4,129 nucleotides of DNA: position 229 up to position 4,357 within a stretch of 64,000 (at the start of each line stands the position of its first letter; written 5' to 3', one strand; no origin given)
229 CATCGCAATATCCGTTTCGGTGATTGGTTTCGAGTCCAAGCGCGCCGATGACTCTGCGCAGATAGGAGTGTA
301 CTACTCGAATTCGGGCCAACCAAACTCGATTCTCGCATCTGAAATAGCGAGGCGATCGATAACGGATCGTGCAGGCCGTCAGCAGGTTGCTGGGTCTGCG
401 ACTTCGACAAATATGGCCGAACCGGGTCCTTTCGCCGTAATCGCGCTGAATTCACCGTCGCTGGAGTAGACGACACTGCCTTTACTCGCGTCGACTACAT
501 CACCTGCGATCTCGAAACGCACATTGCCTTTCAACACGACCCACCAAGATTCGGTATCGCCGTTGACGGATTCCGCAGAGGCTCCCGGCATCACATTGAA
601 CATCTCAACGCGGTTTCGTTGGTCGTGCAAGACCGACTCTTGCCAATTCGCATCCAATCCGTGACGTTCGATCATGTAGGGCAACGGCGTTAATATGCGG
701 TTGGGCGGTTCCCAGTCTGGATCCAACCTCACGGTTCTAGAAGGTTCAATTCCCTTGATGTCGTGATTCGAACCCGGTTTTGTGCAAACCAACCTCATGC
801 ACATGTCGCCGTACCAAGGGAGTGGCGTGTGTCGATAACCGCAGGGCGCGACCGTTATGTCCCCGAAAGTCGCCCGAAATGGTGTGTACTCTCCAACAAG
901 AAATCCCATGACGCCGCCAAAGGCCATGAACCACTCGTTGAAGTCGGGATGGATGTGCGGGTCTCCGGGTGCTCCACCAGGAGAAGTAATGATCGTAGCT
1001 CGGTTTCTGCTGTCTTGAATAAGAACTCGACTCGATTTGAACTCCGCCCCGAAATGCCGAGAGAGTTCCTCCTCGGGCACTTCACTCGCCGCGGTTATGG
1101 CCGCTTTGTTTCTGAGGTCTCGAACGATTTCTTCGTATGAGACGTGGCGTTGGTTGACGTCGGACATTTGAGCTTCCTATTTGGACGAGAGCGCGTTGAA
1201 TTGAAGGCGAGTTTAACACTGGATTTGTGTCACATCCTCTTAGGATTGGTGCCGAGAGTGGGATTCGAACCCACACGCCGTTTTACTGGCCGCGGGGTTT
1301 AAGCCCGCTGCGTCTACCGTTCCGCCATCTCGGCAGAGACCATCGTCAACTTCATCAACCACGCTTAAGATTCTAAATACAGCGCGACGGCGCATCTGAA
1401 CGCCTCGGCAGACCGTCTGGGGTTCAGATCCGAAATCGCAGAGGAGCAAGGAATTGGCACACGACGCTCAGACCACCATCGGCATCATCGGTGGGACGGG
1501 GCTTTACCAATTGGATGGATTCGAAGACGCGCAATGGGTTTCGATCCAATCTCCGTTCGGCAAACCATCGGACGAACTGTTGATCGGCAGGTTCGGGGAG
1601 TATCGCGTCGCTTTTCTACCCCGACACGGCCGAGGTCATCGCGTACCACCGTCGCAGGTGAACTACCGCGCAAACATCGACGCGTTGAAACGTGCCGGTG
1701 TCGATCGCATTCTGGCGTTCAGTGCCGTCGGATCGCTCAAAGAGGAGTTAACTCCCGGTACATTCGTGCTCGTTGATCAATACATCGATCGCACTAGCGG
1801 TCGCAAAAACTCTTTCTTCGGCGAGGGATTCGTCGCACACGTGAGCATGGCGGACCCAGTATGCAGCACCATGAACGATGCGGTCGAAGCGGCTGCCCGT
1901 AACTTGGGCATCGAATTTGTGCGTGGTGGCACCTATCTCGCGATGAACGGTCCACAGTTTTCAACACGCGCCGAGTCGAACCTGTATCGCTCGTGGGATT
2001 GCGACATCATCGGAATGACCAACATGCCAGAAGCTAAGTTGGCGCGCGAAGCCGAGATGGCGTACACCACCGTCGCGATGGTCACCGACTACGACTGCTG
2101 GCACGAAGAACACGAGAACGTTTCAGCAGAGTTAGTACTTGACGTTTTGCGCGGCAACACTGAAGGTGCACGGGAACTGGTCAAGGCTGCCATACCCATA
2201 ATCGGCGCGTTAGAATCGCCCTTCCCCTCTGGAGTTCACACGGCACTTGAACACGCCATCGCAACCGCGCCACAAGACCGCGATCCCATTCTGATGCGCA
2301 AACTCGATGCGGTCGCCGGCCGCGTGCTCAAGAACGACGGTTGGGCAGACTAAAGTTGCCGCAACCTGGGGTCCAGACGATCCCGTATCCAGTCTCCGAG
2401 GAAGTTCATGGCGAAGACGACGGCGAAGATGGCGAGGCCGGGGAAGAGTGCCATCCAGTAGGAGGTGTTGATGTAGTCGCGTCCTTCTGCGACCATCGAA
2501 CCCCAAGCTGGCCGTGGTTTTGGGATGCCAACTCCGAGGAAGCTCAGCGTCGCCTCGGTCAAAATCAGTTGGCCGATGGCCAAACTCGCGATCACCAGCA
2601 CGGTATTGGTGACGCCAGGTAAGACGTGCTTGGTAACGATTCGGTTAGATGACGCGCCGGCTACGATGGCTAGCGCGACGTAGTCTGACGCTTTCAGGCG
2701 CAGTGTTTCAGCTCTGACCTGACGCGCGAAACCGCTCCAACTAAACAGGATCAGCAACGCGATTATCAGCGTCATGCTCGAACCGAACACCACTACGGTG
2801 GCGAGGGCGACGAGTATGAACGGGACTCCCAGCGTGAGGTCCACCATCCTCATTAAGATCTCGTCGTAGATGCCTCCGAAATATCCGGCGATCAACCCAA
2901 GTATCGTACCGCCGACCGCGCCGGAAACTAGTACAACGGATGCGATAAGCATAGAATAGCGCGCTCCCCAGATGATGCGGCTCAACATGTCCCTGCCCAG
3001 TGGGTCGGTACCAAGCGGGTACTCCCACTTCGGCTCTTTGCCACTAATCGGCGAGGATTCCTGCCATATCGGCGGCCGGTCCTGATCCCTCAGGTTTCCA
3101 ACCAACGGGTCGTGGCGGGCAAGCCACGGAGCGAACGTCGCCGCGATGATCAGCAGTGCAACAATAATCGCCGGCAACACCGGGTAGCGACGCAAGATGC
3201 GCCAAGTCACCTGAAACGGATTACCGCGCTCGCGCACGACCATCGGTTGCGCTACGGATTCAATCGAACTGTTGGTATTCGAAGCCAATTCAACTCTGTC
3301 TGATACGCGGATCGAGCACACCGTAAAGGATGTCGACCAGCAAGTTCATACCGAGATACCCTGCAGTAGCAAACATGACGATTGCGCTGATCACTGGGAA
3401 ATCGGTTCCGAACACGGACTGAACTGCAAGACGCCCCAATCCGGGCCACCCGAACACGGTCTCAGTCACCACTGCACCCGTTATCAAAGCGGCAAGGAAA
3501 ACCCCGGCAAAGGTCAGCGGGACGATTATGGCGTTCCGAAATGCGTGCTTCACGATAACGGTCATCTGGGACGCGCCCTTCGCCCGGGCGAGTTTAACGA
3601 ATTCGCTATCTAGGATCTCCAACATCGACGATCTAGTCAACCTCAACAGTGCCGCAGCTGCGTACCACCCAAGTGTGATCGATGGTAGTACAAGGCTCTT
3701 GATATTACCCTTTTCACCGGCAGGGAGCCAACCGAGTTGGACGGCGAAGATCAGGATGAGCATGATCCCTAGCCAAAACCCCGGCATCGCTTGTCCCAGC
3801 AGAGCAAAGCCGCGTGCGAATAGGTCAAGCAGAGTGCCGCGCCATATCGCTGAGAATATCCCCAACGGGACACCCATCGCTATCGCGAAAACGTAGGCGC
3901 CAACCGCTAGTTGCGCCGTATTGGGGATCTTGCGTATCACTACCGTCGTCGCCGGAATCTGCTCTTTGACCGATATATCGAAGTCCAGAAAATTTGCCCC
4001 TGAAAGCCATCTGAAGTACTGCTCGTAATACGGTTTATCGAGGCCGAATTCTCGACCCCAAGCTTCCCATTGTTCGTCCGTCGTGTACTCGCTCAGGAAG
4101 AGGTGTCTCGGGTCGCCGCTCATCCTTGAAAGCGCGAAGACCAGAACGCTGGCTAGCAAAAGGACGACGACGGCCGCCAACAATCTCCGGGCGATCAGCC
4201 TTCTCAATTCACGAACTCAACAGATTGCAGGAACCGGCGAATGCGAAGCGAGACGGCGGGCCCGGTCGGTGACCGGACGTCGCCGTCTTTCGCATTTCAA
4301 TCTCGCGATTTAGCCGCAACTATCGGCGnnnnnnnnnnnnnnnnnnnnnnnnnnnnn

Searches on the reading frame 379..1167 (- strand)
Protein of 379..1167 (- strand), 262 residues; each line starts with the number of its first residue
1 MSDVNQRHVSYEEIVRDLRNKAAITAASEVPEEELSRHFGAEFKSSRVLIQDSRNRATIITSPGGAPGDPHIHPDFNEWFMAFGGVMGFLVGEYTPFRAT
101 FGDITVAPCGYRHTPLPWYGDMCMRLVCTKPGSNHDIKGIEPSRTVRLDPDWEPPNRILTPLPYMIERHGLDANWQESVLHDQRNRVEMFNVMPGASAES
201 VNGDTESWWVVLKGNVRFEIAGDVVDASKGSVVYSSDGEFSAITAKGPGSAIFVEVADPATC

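Call 70: search_protein_families(library=pfam, proteins=[window:379-1167:-], max_evalue=0.00001)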
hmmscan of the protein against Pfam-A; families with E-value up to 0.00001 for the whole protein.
window:379-1167:- (262 aa): 1 family
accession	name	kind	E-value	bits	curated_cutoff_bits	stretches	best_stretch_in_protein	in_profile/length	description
PF07883.17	Cupin_2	-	4e-09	36.5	27.2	0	190-255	3-68/70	Cupin domain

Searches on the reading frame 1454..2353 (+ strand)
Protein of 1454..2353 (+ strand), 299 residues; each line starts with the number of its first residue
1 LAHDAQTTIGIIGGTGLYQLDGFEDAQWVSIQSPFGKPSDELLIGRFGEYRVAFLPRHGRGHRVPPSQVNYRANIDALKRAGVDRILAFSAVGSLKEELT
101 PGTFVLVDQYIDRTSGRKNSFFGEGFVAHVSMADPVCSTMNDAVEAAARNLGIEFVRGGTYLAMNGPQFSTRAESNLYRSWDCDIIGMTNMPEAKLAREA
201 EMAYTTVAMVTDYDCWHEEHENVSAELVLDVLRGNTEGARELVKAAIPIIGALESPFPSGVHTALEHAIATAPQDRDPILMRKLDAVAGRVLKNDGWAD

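Call 70: search_protein_families(library=pfam, proteins=[window:1454-2353:+], max_evalue=0.00001)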
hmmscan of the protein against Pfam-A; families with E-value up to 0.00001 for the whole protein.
window:1454-2353:+ (299 aa): 1 family
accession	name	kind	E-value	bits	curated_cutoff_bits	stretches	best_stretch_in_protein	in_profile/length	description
PF01048.26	PNP_UDP_1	-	1.3e-42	146.2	25.1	1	8-247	1-232/233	Phosphorylase superfamily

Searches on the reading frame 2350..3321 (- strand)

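Call 70: search_protein_families(library=pfam, proteins=[window:2350-3321:-], max_evalue=0.00001)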
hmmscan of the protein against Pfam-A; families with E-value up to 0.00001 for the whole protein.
window:2350-3321:- (323 aa): 1 family
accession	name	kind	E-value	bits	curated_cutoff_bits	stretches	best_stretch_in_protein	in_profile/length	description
PF00528.27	BPD_transp_1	-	1.3e-30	106.9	26.4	1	138-322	1-184/184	Binding-protein-dependent transport system inner membrane component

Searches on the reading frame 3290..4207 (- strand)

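Call 70: search_protein_families(library=pfam, proteins=[window:3290-4207:-], max_evalue=0.00001)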
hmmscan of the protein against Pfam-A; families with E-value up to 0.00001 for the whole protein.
window:3290-4207:- (305 aa): 2 families
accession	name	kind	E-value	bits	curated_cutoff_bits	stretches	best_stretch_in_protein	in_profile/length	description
PF00528.27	BPD_transp_1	-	2.8e-41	141.7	26.4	1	112-304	1-184/184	Binding-protein-dependent transport system inner membrane component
PF19300.4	BPD_transp_1_N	-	6.6e-09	36.4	23.8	1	1-71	1-72/114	Binding-prot-dependent transport system membrane comp, N-term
